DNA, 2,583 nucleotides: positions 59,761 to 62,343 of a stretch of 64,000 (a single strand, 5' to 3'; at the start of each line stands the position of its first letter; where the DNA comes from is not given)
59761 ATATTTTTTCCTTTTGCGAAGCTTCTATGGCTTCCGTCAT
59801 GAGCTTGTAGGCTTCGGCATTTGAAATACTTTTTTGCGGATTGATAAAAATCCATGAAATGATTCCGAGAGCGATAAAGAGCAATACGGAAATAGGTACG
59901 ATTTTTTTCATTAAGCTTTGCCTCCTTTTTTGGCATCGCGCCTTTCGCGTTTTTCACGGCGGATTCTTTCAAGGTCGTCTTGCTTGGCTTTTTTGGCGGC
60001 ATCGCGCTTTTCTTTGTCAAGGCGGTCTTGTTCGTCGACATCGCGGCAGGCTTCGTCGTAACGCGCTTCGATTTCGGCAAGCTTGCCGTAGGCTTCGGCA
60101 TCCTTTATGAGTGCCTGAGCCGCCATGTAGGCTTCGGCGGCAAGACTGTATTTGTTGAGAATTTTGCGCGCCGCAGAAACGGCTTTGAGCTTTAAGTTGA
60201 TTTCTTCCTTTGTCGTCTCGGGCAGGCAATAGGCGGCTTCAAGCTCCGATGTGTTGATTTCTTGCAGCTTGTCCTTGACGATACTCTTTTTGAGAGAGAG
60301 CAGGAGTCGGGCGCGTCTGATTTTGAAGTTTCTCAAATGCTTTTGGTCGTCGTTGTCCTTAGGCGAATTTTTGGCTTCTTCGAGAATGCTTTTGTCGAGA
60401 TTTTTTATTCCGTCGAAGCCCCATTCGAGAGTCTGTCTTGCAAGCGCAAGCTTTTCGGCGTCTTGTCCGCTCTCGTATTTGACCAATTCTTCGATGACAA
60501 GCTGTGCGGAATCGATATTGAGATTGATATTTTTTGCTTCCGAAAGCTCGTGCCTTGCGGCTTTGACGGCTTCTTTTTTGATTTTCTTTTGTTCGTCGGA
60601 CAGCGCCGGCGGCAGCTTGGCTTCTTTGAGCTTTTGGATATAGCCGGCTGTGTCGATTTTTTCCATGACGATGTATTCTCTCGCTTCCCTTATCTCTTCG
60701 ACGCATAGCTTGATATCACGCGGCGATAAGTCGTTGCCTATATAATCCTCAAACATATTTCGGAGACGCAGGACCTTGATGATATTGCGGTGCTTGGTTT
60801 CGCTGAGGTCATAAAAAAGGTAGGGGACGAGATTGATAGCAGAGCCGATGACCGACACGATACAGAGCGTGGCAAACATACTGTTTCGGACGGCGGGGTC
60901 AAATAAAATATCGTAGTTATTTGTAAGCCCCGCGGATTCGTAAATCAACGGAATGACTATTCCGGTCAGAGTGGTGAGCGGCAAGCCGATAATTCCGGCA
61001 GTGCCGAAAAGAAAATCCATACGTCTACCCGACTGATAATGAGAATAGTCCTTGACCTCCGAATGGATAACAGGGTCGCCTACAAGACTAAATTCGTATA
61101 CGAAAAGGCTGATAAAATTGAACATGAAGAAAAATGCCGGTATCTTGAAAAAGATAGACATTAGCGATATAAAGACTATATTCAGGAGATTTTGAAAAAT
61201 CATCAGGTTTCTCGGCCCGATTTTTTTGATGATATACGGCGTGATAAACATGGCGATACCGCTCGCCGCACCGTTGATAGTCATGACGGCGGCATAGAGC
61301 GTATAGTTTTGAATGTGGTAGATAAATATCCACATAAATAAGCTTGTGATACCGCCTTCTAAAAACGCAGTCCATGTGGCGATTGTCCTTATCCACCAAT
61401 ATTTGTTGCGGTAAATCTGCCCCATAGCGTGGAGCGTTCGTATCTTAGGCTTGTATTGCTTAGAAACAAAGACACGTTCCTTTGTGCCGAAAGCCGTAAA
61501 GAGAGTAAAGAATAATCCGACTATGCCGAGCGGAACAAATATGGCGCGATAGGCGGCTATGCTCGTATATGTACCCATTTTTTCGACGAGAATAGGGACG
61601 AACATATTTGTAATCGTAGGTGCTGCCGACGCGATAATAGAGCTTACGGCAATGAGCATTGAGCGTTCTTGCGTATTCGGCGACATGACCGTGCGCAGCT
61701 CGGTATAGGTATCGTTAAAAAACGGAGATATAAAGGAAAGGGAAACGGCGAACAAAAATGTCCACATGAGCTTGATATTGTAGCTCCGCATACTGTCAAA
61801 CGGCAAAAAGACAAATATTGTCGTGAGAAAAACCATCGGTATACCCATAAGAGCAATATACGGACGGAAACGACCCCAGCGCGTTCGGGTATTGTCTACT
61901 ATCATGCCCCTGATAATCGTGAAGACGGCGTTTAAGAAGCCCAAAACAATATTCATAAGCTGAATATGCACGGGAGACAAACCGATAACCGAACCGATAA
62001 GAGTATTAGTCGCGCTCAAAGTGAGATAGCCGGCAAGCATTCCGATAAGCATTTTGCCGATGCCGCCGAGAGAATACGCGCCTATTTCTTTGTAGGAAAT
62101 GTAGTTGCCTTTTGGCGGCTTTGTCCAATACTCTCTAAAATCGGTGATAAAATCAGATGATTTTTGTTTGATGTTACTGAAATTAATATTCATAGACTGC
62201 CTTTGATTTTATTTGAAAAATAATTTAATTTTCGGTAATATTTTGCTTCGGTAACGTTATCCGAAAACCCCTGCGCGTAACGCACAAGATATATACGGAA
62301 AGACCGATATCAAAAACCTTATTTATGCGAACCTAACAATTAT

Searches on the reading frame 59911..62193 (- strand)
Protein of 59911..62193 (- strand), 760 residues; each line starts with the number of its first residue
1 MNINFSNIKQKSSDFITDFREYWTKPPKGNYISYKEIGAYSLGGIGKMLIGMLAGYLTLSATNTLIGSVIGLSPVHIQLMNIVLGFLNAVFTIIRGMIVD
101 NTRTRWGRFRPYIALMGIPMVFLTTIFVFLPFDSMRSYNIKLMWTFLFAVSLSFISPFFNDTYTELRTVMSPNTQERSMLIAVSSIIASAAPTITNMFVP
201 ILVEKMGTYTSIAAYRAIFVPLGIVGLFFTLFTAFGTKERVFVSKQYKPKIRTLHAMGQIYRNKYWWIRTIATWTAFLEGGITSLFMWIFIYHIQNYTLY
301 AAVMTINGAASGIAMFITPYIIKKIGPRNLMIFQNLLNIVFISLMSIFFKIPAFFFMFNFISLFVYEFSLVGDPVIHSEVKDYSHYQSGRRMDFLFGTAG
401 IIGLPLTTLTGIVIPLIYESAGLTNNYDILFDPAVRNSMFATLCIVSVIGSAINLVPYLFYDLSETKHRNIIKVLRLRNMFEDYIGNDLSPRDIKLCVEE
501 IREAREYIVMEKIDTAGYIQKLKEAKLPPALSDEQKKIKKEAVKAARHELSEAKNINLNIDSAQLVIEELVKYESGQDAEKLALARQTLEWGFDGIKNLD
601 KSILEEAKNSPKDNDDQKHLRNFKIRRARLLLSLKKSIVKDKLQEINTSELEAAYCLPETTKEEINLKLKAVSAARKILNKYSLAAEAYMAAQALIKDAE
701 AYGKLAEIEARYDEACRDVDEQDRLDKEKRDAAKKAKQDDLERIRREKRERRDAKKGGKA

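Call 77: find_encoding_contigs(protein=window:59911-62193:-, flank=10000, max_places=6)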
Protein window:59911-62193:- (760 aa): 1 contig read that carries it; 1 place shown.
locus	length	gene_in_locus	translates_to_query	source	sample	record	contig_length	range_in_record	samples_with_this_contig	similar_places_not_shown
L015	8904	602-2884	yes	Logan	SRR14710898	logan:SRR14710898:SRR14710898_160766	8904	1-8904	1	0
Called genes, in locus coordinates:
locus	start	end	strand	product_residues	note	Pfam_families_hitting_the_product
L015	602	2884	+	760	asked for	PF07690:MFS_1, PF13347:MFS_2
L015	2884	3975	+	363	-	-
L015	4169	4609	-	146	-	PF12685:SpoIIIAH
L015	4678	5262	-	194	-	-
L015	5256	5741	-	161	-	PF09581:Spore_III_AF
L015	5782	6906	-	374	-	PF09546:Spore_III_AE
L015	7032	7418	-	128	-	PF06686:SpoIIIAC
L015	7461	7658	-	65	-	PF06686:SpoIIIAC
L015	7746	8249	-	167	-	PF09548:Spore_III_AB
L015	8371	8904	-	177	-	?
